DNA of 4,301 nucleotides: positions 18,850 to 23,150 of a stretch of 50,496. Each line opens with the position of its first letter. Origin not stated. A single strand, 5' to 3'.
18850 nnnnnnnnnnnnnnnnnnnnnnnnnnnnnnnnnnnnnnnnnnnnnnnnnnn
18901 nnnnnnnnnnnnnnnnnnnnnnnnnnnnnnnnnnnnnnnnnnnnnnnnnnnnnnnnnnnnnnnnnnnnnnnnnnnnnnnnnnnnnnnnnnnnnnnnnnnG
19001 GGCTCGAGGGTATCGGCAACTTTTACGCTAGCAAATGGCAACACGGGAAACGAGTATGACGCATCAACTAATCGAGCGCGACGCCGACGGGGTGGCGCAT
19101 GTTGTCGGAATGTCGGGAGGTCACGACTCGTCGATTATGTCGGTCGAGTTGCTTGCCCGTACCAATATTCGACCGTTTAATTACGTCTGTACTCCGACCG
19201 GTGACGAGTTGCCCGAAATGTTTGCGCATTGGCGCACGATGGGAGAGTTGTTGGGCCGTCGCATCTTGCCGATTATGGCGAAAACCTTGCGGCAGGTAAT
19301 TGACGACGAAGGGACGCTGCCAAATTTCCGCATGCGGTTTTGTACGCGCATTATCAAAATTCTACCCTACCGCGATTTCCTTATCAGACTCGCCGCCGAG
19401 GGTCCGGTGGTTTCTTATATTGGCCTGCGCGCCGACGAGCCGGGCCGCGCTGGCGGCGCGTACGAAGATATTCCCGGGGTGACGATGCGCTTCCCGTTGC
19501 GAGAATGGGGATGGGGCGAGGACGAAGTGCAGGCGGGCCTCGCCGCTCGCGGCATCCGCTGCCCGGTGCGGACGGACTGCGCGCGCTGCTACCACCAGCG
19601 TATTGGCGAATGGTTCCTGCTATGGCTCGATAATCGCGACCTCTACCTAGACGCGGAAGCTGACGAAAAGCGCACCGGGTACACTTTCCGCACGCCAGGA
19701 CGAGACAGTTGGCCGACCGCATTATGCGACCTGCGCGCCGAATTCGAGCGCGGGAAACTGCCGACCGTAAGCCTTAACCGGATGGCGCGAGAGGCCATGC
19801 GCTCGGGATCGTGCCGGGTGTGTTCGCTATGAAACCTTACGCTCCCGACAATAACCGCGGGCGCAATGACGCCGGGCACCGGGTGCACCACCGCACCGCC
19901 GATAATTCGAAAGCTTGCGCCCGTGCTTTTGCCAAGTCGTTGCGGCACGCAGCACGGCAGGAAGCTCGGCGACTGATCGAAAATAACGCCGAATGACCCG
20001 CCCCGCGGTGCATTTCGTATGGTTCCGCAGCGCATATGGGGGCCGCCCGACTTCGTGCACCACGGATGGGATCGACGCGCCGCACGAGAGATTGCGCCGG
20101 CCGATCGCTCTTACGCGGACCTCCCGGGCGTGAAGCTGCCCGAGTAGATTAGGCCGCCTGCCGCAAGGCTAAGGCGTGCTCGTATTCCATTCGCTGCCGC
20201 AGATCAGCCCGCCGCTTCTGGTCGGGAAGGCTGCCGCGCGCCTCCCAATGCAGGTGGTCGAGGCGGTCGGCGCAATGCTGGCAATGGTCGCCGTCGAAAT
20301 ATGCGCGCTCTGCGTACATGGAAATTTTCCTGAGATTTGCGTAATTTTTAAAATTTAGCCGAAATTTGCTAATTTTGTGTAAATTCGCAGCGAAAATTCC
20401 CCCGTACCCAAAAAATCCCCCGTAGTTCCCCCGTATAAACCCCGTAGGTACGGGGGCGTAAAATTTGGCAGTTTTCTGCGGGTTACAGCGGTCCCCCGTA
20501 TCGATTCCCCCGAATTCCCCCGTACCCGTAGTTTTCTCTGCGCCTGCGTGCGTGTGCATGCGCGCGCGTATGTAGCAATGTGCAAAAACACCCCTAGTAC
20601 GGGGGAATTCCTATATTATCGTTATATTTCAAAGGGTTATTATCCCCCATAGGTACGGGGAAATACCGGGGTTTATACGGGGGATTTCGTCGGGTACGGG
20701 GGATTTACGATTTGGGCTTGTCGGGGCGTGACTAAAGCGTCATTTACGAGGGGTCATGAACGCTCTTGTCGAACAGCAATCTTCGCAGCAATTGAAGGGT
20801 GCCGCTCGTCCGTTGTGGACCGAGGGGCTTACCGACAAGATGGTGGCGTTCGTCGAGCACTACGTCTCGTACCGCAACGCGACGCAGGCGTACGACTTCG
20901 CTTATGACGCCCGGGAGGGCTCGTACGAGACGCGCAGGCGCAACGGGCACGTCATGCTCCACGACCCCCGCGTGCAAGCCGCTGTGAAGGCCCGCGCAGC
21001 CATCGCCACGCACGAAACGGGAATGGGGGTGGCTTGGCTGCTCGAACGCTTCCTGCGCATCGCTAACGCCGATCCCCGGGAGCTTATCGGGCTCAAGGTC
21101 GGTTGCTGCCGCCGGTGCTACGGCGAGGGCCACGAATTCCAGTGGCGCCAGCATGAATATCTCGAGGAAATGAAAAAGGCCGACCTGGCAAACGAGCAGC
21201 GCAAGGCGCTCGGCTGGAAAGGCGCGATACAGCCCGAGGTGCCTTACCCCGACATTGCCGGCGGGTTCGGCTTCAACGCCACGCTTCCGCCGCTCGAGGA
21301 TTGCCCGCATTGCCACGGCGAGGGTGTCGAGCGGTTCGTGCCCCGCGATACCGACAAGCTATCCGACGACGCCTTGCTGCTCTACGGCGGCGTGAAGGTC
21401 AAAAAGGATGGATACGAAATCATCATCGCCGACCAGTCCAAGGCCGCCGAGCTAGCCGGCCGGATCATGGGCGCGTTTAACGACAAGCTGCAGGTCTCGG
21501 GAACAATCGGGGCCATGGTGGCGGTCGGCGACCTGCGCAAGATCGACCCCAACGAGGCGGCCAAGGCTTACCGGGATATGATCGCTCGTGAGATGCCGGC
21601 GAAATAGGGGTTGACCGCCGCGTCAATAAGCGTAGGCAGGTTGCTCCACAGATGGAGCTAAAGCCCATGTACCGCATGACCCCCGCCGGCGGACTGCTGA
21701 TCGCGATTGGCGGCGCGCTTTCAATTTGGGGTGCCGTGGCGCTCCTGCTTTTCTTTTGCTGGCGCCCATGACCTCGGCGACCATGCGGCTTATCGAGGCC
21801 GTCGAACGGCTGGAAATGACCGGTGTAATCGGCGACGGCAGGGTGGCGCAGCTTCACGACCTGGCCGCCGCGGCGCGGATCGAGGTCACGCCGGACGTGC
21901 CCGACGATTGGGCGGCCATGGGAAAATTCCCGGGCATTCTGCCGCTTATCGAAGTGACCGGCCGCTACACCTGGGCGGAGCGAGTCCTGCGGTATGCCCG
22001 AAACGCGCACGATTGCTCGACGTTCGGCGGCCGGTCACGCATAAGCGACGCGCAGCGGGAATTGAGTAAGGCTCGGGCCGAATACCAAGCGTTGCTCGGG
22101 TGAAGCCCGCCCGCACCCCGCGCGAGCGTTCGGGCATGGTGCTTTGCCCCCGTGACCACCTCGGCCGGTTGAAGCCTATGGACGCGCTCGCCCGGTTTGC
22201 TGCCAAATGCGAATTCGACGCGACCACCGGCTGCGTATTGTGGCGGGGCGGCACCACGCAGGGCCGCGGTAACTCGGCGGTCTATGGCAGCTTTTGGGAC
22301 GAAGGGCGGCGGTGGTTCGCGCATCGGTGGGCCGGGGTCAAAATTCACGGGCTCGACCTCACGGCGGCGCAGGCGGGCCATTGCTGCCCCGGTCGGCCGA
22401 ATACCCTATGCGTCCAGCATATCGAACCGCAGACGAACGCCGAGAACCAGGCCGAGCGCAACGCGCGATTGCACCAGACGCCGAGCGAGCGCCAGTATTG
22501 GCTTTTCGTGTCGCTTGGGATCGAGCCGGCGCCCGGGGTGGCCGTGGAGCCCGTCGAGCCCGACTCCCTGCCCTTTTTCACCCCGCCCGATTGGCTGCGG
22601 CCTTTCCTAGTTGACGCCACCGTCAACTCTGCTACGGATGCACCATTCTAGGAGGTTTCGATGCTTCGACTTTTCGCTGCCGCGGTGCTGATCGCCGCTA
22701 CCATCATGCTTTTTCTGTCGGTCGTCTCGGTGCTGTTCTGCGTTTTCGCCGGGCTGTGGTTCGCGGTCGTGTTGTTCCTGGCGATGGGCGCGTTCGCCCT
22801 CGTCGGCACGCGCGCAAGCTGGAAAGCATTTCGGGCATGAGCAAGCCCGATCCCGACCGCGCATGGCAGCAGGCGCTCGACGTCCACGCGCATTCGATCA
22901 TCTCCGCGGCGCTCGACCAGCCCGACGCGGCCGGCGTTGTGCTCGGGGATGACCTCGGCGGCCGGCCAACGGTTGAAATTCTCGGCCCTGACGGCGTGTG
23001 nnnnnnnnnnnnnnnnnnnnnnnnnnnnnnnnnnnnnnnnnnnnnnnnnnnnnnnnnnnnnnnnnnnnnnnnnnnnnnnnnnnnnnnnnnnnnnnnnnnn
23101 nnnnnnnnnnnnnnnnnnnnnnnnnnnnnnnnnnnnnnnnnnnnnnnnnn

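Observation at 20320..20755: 430-bp non-coding hub upstream of terS: mirrored iteron arrays around a 30-nt Z-DNA-prone tract, with phased A-tracts and an AT-rich core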

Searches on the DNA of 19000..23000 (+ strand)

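Call 6: search_dna_similar(query=window:19000-23000:+, collection=phages, mode=near, max_rows=30)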
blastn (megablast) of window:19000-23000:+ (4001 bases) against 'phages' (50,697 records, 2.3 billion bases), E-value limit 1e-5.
No match.

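Call 32: search_rna_families(source=window, start=19800, end=21000, threshold=evalue, max_evalue=1)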
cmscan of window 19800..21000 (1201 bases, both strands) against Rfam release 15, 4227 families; matches with E-value up to 1: 0.
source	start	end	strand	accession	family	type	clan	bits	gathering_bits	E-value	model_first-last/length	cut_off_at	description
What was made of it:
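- Tried and rejected: No RNA family in 19800-21000 (call 32).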

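Call 101: search_dna_similar(query=window:20300-20800:+, collection=phages, mode=distant, max_evalue=0.01, max_rows=15)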
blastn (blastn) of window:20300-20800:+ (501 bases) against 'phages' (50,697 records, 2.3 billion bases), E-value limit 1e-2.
No match.
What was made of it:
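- Tried and rejected: Megablast and blastn of the hub and its surroundings against 50,697 cultured phage records gave no match (calls 6, 101).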

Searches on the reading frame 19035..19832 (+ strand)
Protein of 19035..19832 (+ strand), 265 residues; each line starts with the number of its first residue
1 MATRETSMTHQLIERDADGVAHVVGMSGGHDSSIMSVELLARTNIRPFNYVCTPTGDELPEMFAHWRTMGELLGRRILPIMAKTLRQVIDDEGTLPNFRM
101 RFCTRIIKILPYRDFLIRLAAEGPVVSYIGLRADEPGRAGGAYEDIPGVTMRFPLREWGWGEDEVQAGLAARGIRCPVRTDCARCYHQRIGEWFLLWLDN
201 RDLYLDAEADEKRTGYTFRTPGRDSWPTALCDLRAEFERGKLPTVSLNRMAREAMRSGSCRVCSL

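Call 10: search_protein_families(library=phrogs, proteins=[window:19035-19832:+], max_evalue=0.001)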
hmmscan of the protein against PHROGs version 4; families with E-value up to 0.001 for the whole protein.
window:19035-19832:+ (265 aa): 1 family
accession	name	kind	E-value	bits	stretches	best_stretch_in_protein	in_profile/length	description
phrog_424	-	moron, auxiliary metabolic gene and host takeover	1.4e-21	78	1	7-264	148-414/460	phosphoadenosine phosphosulfate reductase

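Call 11: search_protein_families(library=pfam, proteins=[window:19035-19832:+], max_evalue=0.01)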
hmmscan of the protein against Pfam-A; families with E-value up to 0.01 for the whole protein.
window:19035-19832:+ (265 aa): 1 family
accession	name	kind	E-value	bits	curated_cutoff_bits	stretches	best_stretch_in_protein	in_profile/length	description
PF01507.26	PAPS_reduct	-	0.0013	19.2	22.5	1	22-138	2-116/175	Phosphoadenosine phosphosulfate reductase domain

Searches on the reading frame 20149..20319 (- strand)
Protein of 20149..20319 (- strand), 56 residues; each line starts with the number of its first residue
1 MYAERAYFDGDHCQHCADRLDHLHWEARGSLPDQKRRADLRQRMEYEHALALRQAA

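Call 10: search_protein_families(library=phrogs, proteins=[window:20149-20319:-], max_evalue=0.001)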
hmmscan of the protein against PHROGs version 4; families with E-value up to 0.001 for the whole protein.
window:20149-20319:- (56 aa): 0 families

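Call 11: search_protein_families(library=pfam, proteins=[window:20149-20319:-], max_evalue=0.01)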
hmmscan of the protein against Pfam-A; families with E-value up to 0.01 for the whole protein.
window:20149-20319:- (56 aa): 0 families

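Call 87: search_protein_families(library=pfam, proteins=[window:20149-20319:-], max_evalue=1)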
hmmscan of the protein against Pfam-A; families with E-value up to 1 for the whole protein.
window:20149-20319:- (56 aa): 0 families
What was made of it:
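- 20149..20319 (-): 56-aa gene abutting the hub (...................). It is not a constant partner of the hub. No Pfam or PHROG hit (calls 10, 11, 87).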
